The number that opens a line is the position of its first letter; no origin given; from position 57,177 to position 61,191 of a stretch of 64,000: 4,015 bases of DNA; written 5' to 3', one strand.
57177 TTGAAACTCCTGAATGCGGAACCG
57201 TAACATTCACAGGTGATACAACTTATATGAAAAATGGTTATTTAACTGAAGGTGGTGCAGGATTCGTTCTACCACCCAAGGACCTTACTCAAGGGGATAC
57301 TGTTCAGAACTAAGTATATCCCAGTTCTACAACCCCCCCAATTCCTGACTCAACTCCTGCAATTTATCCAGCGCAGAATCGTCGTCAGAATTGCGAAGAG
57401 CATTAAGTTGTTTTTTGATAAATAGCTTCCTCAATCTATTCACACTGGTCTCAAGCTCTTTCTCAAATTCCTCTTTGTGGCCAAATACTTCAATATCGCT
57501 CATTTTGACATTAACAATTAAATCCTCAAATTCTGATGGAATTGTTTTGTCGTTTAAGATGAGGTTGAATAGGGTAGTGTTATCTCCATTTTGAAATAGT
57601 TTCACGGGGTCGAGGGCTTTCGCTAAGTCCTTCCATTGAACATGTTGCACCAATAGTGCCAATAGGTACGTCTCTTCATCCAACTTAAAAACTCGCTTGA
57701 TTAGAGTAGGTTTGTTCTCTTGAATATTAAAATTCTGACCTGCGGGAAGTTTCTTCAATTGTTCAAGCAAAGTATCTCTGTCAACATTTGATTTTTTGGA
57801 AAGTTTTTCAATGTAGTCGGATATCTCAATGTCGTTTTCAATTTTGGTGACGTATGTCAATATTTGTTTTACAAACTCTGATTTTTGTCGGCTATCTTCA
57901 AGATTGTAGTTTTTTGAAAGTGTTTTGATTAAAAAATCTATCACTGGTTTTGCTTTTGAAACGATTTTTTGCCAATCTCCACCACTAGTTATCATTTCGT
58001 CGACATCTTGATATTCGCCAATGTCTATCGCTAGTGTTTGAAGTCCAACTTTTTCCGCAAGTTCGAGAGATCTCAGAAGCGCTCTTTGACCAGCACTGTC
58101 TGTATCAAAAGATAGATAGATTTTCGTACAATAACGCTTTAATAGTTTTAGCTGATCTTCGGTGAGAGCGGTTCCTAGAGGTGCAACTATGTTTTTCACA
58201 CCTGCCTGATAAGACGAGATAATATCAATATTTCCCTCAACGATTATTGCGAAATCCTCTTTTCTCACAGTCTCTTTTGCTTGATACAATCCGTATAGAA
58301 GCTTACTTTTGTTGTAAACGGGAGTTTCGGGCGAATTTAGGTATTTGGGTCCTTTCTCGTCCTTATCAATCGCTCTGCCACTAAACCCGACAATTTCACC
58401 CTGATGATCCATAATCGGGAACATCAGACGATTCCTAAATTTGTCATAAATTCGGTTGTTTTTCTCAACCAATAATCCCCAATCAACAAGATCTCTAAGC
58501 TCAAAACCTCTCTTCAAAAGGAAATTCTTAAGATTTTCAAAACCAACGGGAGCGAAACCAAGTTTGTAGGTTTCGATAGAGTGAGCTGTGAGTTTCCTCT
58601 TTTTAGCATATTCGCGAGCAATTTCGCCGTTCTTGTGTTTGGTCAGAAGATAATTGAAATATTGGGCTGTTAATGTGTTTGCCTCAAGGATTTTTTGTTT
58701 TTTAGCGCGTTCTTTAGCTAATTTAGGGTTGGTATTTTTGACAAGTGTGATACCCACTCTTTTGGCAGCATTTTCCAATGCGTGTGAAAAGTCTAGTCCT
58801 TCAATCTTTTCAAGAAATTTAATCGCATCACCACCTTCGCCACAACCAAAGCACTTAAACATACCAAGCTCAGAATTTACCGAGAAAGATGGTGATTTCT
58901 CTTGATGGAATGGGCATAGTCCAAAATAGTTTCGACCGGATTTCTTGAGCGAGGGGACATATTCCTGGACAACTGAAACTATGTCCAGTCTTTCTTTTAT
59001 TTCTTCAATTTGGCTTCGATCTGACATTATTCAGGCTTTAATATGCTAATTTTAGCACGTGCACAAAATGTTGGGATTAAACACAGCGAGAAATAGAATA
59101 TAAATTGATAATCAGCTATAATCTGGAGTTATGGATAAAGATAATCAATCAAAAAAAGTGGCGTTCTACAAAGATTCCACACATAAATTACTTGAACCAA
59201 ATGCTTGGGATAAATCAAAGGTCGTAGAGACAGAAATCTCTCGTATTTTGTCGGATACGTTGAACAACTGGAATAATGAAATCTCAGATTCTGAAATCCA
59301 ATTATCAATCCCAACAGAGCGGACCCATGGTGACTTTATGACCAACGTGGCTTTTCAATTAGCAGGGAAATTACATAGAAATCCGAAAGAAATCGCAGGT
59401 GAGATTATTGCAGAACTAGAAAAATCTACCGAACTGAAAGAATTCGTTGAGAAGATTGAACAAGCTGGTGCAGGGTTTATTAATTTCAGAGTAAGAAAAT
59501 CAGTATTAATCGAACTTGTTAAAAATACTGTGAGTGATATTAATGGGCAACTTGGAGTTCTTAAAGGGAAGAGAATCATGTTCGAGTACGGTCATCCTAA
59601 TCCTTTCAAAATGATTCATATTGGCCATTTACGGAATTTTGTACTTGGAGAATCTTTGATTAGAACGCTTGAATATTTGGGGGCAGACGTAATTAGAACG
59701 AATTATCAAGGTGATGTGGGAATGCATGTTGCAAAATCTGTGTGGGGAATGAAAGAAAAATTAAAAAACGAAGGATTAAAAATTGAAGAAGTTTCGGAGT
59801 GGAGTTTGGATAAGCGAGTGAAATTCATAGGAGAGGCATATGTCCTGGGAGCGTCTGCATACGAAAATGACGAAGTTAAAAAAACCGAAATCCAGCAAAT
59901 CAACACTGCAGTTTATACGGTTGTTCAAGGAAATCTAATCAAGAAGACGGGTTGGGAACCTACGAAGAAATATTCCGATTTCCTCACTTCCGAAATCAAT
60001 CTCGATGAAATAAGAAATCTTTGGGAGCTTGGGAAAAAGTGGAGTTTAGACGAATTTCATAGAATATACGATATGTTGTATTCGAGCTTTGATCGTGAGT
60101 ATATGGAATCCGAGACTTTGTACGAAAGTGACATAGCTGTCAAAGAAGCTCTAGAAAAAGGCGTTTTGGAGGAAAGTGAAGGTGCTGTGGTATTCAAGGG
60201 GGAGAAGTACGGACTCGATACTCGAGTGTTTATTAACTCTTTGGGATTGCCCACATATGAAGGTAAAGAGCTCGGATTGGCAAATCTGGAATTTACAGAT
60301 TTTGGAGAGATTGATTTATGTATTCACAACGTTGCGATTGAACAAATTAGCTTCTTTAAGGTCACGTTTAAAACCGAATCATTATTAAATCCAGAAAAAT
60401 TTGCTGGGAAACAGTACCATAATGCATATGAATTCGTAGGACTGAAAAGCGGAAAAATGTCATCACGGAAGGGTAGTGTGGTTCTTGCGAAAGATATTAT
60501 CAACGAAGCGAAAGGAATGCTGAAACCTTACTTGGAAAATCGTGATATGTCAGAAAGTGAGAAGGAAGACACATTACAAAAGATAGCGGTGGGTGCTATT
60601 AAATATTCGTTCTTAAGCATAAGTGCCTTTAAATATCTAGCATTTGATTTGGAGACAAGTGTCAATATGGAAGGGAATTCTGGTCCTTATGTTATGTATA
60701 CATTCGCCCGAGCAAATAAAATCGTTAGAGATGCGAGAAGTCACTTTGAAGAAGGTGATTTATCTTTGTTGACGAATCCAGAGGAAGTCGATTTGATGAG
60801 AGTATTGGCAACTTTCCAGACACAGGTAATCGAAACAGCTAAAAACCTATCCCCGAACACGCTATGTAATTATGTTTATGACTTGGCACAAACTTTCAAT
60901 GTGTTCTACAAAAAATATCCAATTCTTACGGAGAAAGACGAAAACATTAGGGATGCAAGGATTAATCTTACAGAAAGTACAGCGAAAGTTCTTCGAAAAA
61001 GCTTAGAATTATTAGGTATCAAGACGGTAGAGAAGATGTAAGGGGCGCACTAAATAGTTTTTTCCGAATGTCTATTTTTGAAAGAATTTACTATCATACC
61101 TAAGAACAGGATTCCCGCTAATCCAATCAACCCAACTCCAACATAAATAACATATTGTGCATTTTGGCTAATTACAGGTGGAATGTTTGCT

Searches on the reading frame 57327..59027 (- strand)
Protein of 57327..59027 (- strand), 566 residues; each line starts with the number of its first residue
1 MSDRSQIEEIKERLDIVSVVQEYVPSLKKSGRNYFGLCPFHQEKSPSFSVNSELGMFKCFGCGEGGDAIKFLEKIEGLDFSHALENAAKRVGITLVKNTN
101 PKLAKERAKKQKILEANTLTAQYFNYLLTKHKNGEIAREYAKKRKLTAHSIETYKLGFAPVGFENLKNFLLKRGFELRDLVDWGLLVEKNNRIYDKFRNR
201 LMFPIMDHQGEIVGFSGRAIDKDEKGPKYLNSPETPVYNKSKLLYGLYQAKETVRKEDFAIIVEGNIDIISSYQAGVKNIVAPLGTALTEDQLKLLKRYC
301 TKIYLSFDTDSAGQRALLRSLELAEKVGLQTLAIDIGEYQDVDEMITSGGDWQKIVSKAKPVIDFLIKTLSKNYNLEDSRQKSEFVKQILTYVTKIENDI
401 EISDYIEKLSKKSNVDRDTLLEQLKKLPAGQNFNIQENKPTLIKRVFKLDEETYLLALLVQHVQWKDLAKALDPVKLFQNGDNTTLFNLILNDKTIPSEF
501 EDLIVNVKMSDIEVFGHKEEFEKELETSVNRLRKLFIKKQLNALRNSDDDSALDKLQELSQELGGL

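Call 86: search_protein_families(library=pfam, proteins=[window:57327-59027:-], max_evalue=0.001)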
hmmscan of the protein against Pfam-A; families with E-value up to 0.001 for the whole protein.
window:57327-59027:- (566 aa): 6 families
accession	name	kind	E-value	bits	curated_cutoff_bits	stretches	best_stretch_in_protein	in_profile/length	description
PF08275.17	DNAG_N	-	8.8e-41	139.4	26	1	124-251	2-128/128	DNA primase catalytic core, N-terminal domain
PF01807.25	Zn_ribbon_DnaG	-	1.9e-35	121.1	24.9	1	4-98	3-96/98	CHC2 zinc finger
PF13155.12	Toprim_2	-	6e-21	75.1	22.1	1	261-346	1-88/88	Toprim-like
PF13662.12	Toprim_4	-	2.8e-15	56.7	25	1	260-326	3-76/85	Toprim domain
PF10410.14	DnaB_bind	-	3.2e-11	43.7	20.6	1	363-418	1-56/56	DnaB-helicase binding domain of primase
PF01751.28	Toprim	-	2.2e-10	41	23.1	1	260-326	2-86/96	Toprim domain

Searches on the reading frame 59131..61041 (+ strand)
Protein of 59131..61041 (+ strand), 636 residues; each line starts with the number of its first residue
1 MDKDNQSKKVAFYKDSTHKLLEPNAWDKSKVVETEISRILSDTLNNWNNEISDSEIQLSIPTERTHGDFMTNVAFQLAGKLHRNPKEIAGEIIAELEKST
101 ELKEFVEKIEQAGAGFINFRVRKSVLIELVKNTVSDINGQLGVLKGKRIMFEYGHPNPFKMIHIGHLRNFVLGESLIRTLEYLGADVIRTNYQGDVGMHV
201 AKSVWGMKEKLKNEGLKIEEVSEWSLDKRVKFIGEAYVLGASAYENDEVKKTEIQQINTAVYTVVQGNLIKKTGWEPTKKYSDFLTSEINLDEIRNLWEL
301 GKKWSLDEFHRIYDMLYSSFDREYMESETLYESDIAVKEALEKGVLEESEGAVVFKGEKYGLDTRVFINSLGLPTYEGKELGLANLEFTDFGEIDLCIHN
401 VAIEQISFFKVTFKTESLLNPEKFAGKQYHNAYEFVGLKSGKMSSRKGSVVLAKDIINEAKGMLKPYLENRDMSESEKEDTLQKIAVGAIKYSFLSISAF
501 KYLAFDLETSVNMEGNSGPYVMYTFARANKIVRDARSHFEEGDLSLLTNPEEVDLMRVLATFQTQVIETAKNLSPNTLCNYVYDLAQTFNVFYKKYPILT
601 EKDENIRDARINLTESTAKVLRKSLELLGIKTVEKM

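Call 86: search_protein_families(library=pfam, proteins=[window:59131-61041:+], max_evalue=0.001)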
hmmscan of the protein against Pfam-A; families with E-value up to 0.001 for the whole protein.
window:59131-61041:+ (636 aa): 3 families
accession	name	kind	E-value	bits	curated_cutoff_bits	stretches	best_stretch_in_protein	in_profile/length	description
PF05746.21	DALR_1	-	2.2e-30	105.6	22.3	1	521-636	1-117/117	DALR anticodon binding domain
PF00750.26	tRNA-synt_1d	-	5e-25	88.6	23.3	1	142-498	15-340/349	tRNA synthetases class I (R), catalytic domain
PF03485.21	Arg_tRNA_synt_N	-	1.2e-20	74.3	21.5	1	35-120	2-84/85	Arginyl tRNA synthetase N terminal domain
